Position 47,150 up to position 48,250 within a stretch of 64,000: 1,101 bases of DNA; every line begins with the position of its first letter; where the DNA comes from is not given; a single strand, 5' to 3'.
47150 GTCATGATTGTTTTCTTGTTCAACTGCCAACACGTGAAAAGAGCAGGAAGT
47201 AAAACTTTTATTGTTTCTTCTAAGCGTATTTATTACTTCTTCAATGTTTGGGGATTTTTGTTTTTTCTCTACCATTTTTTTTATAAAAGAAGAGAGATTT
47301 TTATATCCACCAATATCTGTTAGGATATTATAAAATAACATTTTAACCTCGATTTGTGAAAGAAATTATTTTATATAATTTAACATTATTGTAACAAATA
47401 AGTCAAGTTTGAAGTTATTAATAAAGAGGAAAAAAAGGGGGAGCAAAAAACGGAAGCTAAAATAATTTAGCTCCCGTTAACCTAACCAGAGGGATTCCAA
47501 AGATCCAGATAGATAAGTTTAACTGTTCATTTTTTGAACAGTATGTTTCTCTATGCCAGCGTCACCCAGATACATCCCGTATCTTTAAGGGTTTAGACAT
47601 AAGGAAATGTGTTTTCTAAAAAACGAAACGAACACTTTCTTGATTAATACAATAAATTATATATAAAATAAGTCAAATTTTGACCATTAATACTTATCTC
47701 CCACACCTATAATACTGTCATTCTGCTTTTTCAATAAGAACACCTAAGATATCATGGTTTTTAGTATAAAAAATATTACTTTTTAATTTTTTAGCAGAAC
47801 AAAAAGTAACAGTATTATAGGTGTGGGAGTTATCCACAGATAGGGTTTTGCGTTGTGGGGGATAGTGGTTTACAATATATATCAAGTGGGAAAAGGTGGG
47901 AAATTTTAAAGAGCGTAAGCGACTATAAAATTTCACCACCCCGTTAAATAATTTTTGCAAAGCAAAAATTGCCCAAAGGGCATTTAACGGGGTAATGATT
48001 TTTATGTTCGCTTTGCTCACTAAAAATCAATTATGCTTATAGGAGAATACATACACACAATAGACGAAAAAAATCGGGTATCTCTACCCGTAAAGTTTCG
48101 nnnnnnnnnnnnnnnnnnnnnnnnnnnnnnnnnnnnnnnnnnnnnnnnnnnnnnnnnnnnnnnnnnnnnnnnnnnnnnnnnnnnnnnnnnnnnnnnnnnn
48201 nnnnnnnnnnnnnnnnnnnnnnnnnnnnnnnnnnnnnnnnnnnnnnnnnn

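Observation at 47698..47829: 132-bp MITE-like element with 20-bp perfect terminal inverted repeats and TTAT flanking duplication, 25 bp upstream of the mraZ operator repeats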

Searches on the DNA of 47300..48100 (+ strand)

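Call 13: search_rna_families(source=window, start=47300, end=48100, threshold=evalue, max_evalue=10)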
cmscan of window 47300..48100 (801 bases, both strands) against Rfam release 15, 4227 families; matches with E-value up to 10: 21.
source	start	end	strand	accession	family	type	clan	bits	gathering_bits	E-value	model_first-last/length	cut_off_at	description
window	47698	47829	-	RF04174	MIR4208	Gene; miRNA;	-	34.4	140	0.0025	24-166/191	no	MIR4208 microRNA precursor family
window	47938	48032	+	RF01663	ceN93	Gene; sRNA;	-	27.5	60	0.015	1-131/131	no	Caenorhabditis sRNA ceN93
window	47698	47829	-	RF04150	MIR2655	Gene; miRNA;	-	24.9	122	0.16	28-239/267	no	MIR2655 microRNA precursor family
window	47694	47833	+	RF04205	MIR2606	Gene; miRNA;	-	23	139.7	0.81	1-165/165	no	MIR2606 microRNA precursor family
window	47698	47829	-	RF04205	MIR2606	Gene; miRNA;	-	22.5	139.7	1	1-165/165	no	MIR2606 microRNA precursor family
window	47902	48027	+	RF04128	MIR8562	Gene; miRNA;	-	20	211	0.34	1-242/242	no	MIR8562 microRNA precursor family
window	47697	47830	+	RF04133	MIR2646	Gene; miRNA;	-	19.9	245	0.07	1-256/256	no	MIR2646 microRNA precursor family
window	47699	47828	+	RF04128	MIR8562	Gene; miRNA;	-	19.6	211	0.43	1-242/242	no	MIR8562 microRNA precursor family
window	47916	48014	-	RF04205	MIR2606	Gene; miRNA;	-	19.5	139.7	4.6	1-165/165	no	MIR2606 microRNA precursor family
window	47698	47829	+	RF01005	MIR530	Gene; miRNA;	-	18.5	85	0.96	17-158/172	no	MIR530 microRNA precursor family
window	47940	47991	+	RF04053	mir-95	Gene; miRNA;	-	18.4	67.5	1.4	13-66/79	no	mir-95 microRNA precursor family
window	47698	47829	-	RF01005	MIR530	Gene; miRNA;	-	18.3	85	1.1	15-160/172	no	MIR530 microRNA precursor family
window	47895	47937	+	RF03904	MIR7991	Gene; miRNA;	-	18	58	0.93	5-41/47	no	MIR7991 microRNA precursor family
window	47695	47832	+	RF04170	MIR7723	Gene; miRNA;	-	17.7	200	0.8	1-235/235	no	MIR7723 microRNA precursor family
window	47935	47994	-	RF03210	mir-7359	Gene; miRNA;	-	17.6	90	3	1-56/56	no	mir-7359 microRNA precursor family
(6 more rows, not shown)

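Call 60: search_dna_similar(query=window:47694-47839:+, collection=phages, mode=distant, max_evalue=0.01)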
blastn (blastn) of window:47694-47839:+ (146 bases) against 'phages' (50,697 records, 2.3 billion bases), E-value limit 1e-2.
No match.

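Call 61: search_dna_similar(query=window:47694-47839:+, collection=plasmids, mode=distant, max_evalue=0.01)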
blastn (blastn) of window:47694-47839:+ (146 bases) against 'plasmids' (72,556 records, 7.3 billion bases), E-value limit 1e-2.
Records with a match: 6; places in all: 6; records where one place covers at least 80% of the query: 0.
Best place of each record, by identity: 90-95% 1; 80-90% 5.
By first word of the organism name: Bacillus 6.
By predicted mobility (MOB-suite, as given by PLSDB): non-mobilizable 6.
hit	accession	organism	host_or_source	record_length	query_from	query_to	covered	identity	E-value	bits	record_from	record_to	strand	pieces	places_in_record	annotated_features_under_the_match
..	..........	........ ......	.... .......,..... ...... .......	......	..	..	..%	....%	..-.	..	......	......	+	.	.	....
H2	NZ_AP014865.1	Bacillus thuringiensis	-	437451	56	92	25%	89.2%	8e-4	50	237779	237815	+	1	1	none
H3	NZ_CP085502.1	Bacillus cereus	black pepper plant,cell culture,root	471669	56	92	25%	89.2%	8e-4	50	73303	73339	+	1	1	none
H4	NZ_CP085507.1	Bacillus cereus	soil sample,soil from tomato plant roots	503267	56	92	25%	89.2%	8e-4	50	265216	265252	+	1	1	none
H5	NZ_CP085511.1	Bacillus cereus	soil sample,soil from tomato plant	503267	56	92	25%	89.2%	8e-4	50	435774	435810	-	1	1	none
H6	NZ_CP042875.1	Bacillus cereus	Triticum aestivum L,tissue sample,root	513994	56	92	25%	89.2%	8e-4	50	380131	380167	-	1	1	none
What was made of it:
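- Tried and rejected: Phage and plasmid collections: no meaningful match, only AT-rich 37-nt hits to Bacillus plasmids (calls 60, 61).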
